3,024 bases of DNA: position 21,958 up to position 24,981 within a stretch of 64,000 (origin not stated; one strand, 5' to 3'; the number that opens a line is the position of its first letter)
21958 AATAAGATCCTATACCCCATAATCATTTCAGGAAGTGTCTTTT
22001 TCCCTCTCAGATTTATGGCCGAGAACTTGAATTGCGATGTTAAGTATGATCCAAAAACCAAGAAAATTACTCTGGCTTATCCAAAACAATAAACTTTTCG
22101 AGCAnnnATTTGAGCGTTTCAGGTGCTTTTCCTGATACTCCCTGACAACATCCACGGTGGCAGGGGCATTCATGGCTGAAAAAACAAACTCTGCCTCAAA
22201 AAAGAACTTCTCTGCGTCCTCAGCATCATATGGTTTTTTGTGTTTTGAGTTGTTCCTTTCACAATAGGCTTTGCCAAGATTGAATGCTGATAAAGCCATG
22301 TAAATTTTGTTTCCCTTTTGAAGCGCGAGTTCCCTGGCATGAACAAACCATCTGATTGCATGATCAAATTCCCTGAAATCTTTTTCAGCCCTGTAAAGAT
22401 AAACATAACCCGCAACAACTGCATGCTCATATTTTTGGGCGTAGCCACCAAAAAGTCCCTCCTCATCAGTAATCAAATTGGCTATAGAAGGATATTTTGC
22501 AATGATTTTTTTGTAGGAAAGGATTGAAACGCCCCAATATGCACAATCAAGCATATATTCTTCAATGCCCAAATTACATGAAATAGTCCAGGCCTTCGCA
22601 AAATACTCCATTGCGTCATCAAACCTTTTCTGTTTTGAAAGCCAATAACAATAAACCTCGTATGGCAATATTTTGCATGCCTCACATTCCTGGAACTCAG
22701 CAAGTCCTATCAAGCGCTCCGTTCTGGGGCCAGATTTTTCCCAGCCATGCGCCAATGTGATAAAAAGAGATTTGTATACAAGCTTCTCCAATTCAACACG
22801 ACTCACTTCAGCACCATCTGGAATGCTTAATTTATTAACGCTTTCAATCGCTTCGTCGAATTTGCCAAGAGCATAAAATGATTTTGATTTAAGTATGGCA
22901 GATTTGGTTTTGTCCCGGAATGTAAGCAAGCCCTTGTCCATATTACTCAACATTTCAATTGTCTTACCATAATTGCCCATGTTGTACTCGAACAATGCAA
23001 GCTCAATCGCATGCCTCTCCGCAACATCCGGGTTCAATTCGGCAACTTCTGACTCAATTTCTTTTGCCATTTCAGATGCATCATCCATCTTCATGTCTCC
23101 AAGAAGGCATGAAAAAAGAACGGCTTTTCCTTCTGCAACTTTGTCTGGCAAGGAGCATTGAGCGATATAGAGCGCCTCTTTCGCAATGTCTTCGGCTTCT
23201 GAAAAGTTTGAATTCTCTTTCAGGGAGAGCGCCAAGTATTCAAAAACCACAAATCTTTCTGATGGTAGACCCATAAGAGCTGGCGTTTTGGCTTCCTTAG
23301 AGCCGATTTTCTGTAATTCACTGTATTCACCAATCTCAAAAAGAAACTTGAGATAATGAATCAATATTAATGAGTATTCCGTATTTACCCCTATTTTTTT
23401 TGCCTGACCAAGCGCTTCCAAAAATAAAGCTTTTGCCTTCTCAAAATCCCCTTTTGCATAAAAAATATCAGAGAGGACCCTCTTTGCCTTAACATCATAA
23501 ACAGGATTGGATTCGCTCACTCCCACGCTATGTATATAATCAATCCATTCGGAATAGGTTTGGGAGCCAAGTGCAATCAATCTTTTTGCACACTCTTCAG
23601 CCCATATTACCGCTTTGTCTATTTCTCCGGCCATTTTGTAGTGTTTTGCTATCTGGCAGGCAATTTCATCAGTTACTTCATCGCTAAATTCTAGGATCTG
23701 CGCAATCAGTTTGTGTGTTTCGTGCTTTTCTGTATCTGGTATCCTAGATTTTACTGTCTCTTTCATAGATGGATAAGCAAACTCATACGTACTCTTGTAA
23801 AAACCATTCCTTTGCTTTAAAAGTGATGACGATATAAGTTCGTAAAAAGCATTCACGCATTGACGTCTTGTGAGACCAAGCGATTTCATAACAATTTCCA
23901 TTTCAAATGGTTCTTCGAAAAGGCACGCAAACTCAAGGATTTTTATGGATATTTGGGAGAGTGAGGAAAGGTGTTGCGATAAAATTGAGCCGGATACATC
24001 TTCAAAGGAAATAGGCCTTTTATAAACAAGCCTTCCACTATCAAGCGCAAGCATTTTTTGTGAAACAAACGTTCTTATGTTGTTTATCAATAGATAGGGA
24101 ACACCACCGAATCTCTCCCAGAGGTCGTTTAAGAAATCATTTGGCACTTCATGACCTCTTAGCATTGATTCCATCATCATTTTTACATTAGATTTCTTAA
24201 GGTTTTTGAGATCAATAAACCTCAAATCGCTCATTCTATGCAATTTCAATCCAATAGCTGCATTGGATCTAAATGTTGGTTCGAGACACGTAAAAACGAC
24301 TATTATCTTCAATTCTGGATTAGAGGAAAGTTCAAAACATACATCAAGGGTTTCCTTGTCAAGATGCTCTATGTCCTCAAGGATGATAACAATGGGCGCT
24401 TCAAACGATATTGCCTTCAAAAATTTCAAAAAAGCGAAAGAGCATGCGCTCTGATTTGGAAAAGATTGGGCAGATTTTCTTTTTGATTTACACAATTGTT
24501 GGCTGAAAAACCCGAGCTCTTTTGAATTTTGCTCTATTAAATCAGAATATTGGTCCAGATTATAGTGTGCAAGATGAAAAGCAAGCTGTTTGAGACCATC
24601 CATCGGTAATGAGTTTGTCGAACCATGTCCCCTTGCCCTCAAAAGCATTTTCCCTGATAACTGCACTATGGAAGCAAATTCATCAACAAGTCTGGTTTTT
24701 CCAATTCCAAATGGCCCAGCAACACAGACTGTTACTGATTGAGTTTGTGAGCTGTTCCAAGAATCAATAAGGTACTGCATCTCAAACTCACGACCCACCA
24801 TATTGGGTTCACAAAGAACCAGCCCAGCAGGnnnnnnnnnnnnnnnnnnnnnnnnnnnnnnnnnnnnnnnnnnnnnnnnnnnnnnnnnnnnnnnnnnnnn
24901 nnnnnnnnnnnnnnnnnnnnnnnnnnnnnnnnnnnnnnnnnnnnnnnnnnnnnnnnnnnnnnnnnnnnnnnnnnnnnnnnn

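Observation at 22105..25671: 1188-aa Ser/Thr kinase - STAND/AAA NTPase - TPR fusion (PknK/MalT-like) in accessory context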

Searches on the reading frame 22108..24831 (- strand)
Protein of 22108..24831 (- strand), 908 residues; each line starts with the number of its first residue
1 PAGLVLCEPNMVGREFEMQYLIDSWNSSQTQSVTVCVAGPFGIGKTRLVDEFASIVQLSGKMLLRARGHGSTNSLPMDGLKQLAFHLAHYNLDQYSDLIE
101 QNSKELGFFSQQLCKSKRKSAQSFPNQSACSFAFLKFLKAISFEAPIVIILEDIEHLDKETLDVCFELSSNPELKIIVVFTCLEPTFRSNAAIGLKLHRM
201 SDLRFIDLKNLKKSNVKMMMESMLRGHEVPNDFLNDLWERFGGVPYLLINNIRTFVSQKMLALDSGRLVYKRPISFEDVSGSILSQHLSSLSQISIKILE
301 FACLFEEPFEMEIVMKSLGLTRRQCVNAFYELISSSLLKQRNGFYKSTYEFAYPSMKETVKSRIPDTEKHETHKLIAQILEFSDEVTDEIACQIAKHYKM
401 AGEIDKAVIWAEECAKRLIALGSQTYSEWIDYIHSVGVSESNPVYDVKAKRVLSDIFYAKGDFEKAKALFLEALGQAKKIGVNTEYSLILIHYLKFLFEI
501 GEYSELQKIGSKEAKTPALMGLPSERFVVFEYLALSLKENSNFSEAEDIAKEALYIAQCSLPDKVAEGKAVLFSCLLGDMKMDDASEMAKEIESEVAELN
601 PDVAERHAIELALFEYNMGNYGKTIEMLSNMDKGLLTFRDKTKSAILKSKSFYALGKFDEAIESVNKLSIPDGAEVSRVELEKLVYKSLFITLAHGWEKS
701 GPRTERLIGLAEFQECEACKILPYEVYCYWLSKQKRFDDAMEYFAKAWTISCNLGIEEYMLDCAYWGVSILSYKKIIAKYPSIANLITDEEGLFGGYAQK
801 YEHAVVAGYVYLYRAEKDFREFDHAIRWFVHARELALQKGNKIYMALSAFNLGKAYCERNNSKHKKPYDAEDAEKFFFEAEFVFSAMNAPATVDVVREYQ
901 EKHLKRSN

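Call 27: find_homologous_proteins(query=window:22108-24831:-)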
Query window:22108-24831:- (908 aa): 20 proteins with E <= 0.001 among 8000 candidates.
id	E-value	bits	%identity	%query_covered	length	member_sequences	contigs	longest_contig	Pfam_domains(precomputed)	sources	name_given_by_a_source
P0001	0.0e+0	1895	91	100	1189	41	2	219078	PF07714.24,PF00069.32,PF03109.23,PF13424.13,PF17667.8,PF01636.30,PF13191.13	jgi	-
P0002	0.0e+0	1417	69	100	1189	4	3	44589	PF07714.24,PF00069.32,PF03109.23,PF17667.8,PF13191.13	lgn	-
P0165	8.0e-16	76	24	44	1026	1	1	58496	PF00486.35,PF13401.13,PF13191.13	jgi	jgi:DNA-binding winged helix-turn-helix (wHTH) protein/tetratricopeptide (TPR) repeat protein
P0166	4.9e-13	66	23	44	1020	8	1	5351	PF00515.35,PF00486.35,PF13401.13,PF07719.24,PF13191.13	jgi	-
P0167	1.9e-12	64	21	51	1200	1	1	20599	PF07714.24,PF00069.32,PF13424.13,PF13191.13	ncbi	-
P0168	5.6e-12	63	23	44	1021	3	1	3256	PF00486.35,PF13401.13,PF07719.24,PF13191.13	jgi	-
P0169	3.6e-11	60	23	44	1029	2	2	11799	PF00515.35,PF00486.35,PF13401.13,PF07719.24,PF13191.13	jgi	jgi:DNA-binding winged helix-turn-helix (wHTH) protein/tetratricopeptide (TPR) repeat protein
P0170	5.9e-11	59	21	52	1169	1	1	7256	PF10602.16,PF13176.13,PF24885.2,PF13191.13,PF13374.13,PF14559.13,PF26725.1,PF17874.8,PF00515.35,PF13424.13,PF13432.13,PF00211.26,PF13181.13,PF07719.24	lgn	-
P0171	8.9e-11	59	22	52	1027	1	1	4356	PF00486.35,PF13401.13,PF13191.13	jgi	jgi:DNA-binding winged helix-turn-helix (wHTH) protein/tetratricopeptide (TPR) repeat protein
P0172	1.1e-8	52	23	43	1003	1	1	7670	PF17874.8,PF00196.26,PF13424.13,PF13191.13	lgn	-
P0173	2.2e-8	51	23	46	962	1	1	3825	PF13424.13,PF00486.35,PF01637.25,PF13191.13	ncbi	ncbi:MAG: AAA family ATPase [Nevskiales bacterium]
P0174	1.4e-7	48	20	43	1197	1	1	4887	PF07714.24,PF00069.32,PF03109.23,PF13424.13,PF13401.13,PF17667.8,PF13191.13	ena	-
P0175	6.2e-7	46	21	50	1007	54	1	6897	PF00486.35,PF13401.13,PF13191.13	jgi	-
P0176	1.1e-6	45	20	44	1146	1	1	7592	PF07721.21,PF00536.38,PF13424.13,PF00211.26,PF07647.25,PF07719.24,PF13191.13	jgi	jgi:class 3 adenylate cyclase/tetratricopeptide (TPR) repeat protein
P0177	2.6e-5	41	22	45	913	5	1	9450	PF00196.26,PF08281.19,PF13191.13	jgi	jgi:DNA-binding CsgD family transcriptional regulator/tetratricopeptide (TPR) repeat protein/energy-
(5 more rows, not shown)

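Call 31: search_solved_structures(query=window:22108-24831:-, max_evalue=1)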
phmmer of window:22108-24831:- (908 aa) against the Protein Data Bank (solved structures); distinct sequences matched with E-value up to 1: 4.
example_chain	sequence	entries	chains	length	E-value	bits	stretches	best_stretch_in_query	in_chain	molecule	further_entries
2kck_A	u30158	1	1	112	0.19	13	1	609-667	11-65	TPR repeat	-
11ok_A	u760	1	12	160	0.47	11.7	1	561-644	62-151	Phage tail tube protein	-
5o09_1C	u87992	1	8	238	0.6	11.3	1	451-557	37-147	Bacterial kinesin light chain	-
5o01_A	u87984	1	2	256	0.71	11.1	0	451-556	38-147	BKLC (bacterial kinesin-light chain-like)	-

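Call 38: search_solved_structures(query=A4, max_evalue=1)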
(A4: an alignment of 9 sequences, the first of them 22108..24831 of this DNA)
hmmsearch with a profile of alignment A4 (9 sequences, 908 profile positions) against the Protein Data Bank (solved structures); distinct sequences matched with E-value up to 1: 79 (the best 60 are shown).
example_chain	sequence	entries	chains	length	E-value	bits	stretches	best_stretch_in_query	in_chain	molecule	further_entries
1hz4_A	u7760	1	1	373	2.3e-09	39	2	448-605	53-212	MALT REGULATORY PROTEIN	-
5o09_1C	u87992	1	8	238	3.7e-08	35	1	489-674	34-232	Bacterial kinesin light chain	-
5o01_A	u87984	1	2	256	3.7e-08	35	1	489-675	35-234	BKLC (bacterial kinesin-light chain-like)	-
9k7u_A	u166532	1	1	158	4.4e-08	34.7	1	455-561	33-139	Heter-Zn2-HEHE-22A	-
3nf1_A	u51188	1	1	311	7.1e-08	34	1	453-606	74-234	Kinesin light chain 1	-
5oj8_A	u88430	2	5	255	1.5e-07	32.9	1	453-601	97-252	Kinesin light chain 1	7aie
7ai4_A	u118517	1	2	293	1.8e-07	32.7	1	453-601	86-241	Isoform C of Kinesin light chain 1,Isoform C of Kinesin light chain 1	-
3ceq_A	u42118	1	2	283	2.2e-07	32.4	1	454-605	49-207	Kinesin light chain 2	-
3edt_B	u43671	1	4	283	2.5e-07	32.2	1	454-605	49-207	Kinesin light chain 2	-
9pmb_C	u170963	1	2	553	4.8e-07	31.3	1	453-606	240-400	Kinesin light chain 1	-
6ejn_A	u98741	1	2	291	5.4e-07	31.1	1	454-606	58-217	Kinesin light chain 2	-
6f9i_A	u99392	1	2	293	5.6e-07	31.1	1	454-606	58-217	Kinesin light chain 2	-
6fuz_A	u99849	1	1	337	6.7e-07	30.8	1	453-606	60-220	Kinesin light chain 1,Kinesin light chain 1,C-Jun-amino-terminal kinase-interacting protei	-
6fv0_A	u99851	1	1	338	6.7e-07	30.8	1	453-606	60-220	Kinesin light chain 1,Torsin-1A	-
5ojf_A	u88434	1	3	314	6.9e-07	30.8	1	453-606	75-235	Kinesin light chain 2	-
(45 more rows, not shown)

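Call 45: predict_structure(alignment_id=A2)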
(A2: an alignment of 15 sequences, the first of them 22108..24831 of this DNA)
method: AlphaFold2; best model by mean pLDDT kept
length: 908 residues; sequences in the alignment: 15
mean_pLDDT: 86.8   pTM: 0.63
mean pLDDT of the five models: 86.8, 85.3, 83.9, 83.1, 81.7
residues with pLDDT >= 90: 461; 70-90: 381; 50-70: 57; < 50: 9
segments of 3 or more residues with pLDDT < 50: 117-120
pLDDT, mean of each block of 10 residues (from residue 1): 74 90 90 89 88 89 85 72 90 83 82 60 65 89 91 87 89 91 69 74 85 90 87 86 84 84 86 63 65 90 90 91 89 81 76 76 88 93 85 94 93 89 87 92 91 88 90 92 90 91 91 84 92 94 94 95 91 93 91 76 86 94 94 82 91 95 81 69 92 92 89 87 95 94 96 90 93 92 79 74 94 90 94 94 96 94 88 95 95 91 65
secondary structure, 60 per line:
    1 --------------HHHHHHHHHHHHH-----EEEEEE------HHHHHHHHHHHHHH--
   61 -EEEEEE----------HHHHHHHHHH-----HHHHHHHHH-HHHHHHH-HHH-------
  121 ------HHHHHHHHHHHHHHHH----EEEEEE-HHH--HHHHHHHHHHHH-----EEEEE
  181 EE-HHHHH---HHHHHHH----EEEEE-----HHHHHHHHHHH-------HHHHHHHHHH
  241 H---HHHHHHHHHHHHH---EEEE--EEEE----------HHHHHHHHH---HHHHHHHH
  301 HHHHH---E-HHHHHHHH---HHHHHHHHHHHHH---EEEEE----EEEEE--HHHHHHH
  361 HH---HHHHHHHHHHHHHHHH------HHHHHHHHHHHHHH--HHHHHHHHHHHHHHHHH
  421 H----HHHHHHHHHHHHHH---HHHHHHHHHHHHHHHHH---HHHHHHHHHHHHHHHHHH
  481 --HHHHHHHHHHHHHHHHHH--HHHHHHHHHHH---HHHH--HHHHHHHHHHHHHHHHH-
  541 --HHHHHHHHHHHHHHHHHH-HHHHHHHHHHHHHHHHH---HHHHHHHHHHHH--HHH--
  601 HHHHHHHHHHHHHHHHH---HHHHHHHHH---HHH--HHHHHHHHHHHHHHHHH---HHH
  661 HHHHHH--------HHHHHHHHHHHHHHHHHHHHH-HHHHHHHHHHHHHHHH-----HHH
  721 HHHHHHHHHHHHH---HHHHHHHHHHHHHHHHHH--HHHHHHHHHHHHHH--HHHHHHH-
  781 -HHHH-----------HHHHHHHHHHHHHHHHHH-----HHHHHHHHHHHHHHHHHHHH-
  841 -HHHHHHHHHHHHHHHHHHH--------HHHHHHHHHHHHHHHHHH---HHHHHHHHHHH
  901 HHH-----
elements in order (helices of 4 or more, strands of 3 or more residues): H15-27 E33-38 H45-58 E62-67 H78-87 H93-101 H103-109 H127-142 E147-152 H159-170 E176-182 H184-188 H192-198 E203-207 H213-223 H231-241 H245-257 E261-264 E267-270 H281-289 H293-305 H311-318 H322-334 E338-342 E347-351 H354-362 H366-381 H388-401 H404-421 H426-439 H443-459 H463-480 H483-500 H503-513 H517-520 H523-539 H543-560 H562-578 H582-593 H601-617 H621-629 H638-654 H658-666 H675-695 H697-712 H718-733 H737-754 H757-770 H773-779 H782-785 H797-814 H820-839 H842-860 H869-886 H890-903

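Call 47: fold_search(model_id=the predicted structure, library=pdb)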
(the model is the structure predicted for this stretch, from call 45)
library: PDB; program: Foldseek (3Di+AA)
matches with E <= 10: 1669; with E <= 0.001: 183
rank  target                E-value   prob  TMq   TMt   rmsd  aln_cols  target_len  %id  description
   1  6mfv_A                2.5e-12  1.00  0.29  0.39  26.8       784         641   15  Crystal structure of the Signal Transduction ATPase with Numerous Domains (STAND) protein with a tetratricopeptide rep (released 2019-02-20)
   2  7dkh_A                3.6e-07  1.00  0.23  0.23  27.8      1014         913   12  Crystal structure of the Ctr9/Paf1/Cdc73/Rtf1 quaternary complex (released 2021-11-24)
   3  8bbg_D                4.9e-07  1.00  0.23  0.17  24.9      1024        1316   12  Structure of the IFT-A complex; anterograde IFT-A train model (released 2022-12-21)
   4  8jal_B                1.1e-06  1.00  0.34  0.50  14.5       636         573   13  Structure of CRL2APPBP2 bound with RxxGP degron (dimer) (released 2023-10-18)
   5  9qlv_A                1.7e-06  1.00  0.24  0.27   9.8       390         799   13  Cryo-EM structure of Arabidopsis TIR-NLR WRR4A tetramer in complex with effector CCG40 (released 2026-04-08)
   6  6q6g_O                2.4e-06  1.00  0.29  0.35  19.2       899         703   11  Cryo-EM structure of the APC/C-Cdc20-Cdk2-cyclinA2-Cks2 complex, the D1 box class (released 2019-09-11)
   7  7dkh_I                2.5e-06  1.00  0.23  0.23  28.2       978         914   12  Crystal structure of the Ctr9/Paf1/Cdc73/Rtf1 quaternary complex (released 2021-11-24)
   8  7jpq_D                2.6e-06  1.00  0.19  0.38  13.3       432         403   15  ORC-O2-5: Human Origin Recognition Complex (ORC) with subunits 2,3,4,5 (released 2020-09-02)
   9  5dse_C                2.6e-06  1.00  0.26  0.32  20.7       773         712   13  Crystal Structure of the TTC7B/Hyccin Complex (released 2015-12-02)
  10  9rtt_Q                3.5e-06  1.00  0.26  0.27  24.6       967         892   11  Activated Elongation Complex with IWS1 and ELOF1 (released 2025-09-03)
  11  7xn7_q                4.0e-06  1.00  0.19  0.19  29.3       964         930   13  RNA polymerase II elongation complex containing Spt4/5, Elf1, Spt6, Spn1 and Paf1C (released 2022-09-07)
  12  8pkp_O                4.3e-06  1.00  0.41  0.52  13.4       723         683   10  Cryo-EM structure of the apo Anaphase-promoting complex/cyclosome (APC/C) at 3.2 Angstrom resolution (released 2023-07-19)
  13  8j8q_C                4.3e-06  1.00  0.22  0.23  28.0       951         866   12  Structure of the four-component Paf1 complex from Saccharomyces eubayanus (released 2023-05-24)
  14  9hn0_B                4.3e-06  1.00  0.21  0.14  25.6      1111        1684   12  Cryo-EM structure of human separase bound to SCC1 (310-550 aa) (released 2025-09-03)
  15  8jol_B                4.8e-06  1.00  0.28  0.48   7.3       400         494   14  cryo-EM structure of the CED-4/CED-3 holoenzyme (released 2023-06-28)
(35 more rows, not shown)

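Call 59: search_protein_families(library=padloc, proteins=[window:22108-24831:-], max_evalue=1)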
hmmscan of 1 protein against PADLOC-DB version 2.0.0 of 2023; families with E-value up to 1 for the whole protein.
window:22108-24831:- (908 aa): 0 families

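Call 72: find_homologous_proteins(query=A4, max_evalue=0.00001)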
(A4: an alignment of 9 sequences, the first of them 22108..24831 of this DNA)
Query A4 (9 sequences) (908 aa, profile of the alignment): 69 proteins with E <= 0.00001 among 8000 candidates.
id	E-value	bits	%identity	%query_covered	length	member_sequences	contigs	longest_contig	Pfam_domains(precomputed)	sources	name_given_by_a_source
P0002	0.0e+0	1245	69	100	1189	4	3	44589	PF07714.24,PF00069.32,PF03109.23,PF17667.8,PF13191.13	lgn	-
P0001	0.0e+0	1173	91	100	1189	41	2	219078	PF07714.24,PF00069.32,PF03109.23,PF13424.13,PF17667.8,PF01636.30,PF13191.13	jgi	-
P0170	3.9e-37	146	21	52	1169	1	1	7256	PF10602.16,PF13176.13,PF24885.2,PF13191.13,PF13374.13,PF14559.13,PF26725.1,PF17874.8,PF00515.35,PF13424.13,PF13432.13,PF00211.26,PF13181.13,PF07719.24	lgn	-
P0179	8.7e-34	135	21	41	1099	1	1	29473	PF03704.24,PF17874.8,PF00515.35,PF13424.13,PF13176.13,PF13401.13,PF07719.24,PF13174.13,PF13191.13,PF13374.13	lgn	-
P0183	5.7e-33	132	22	45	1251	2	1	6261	PF10602.16,PF13191.13,PF13374.13,PF07714.24,PF00069.32,PF26725.1,PF17874.8,PF00515.35,PF03109.23,PF13424.13,PF14938.13,PF13181.13,PF07719.24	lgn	-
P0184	5.8e-32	129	21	60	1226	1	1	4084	PF07720.19,PF13176.13,PF13401.13,PF13191.13,PF13374.13,PF17874.8,PF00515.35,PF13424.13,PF14938.13,PF00211.26,PF13181.13,PF07719.24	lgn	-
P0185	1.4e-30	124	22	44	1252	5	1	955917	PF10602.16,PF03704.24,PF13414.13,PF13176.13,PF24885.2,PF18768.8,PF13401.13,PF13428.13,PF13191.13,PF13374.13,PF07721.21,PF14559.13,PF17874.8,PF00515.35,PF13424.13,PF28559.1,PF14938.13,PF13432.13,PF13181.13,PF07719.24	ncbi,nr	ncbi:MAG: tetratricopeptide repeat protein [Anaerolineaceae bacterium]|nr:tetratricopeptide repeat p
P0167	4.9e-30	122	21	51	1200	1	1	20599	PF07714.24,PF00069.32,PF13424.13,PF13191.13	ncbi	-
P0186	2.8e-28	117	20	51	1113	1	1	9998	PF10602.16,PF13431.13,PF13401.13,PF13428.13,PF13191.13,PF13374.13,PF14559.13,PF26725.1,PF17874.8,PF00515.35,PF13424.13,PF13432.13,PF00211.26,PF13181.13,PF07719.24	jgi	jgi:predicted ATPase/class 3 adenylate cyclase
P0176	1.5e-27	114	20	44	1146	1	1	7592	PF07721.21,PF00536.38,PF13424.13,PF00211.26,PF07647.25,PF07719.24,PF13191.13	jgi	jgi:class 3 adenylate cyclase/tetratricopeptide (TPR) repeat protein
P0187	2.2e-27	114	22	45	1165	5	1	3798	PF03704.24,PF00515.35,PF13424.13,PF13401.13,PF01637.25,PF13181.13,PF07719.24,PF13191.13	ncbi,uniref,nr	ncbi:ATP-binding protein [Chloroflexus sp.]|uniref:ATP-binding protein n=1 Tax=Chloroflexus sp. TaxI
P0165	3.5e-27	113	24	44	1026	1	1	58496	PF00486.35,PF13401.13,PF13191.13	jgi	jgi:DNA-binding winged helix-turn-helix (wHTH) protein/tetratricopeptide (TPR) repeat protein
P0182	7.8e-27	112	20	45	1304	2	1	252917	PF07714.24,PF00069.32,PF13401.13,PF00211.26,PF01636.30,PF13191.13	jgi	-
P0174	8.1e-27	112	20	43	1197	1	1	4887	PF07714.24,PF00069.32,PF03109.23,PF13424.13,PF13401.13,PF17667.8,PF13191.13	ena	-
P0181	7.2e-25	105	23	34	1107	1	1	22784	PF13424.13,PF13401.13,PF00211.26,PF13191.13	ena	-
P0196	1.6e-16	78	20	41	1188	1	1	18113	PF07714.24,PF00069.32,PF13191.13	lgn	-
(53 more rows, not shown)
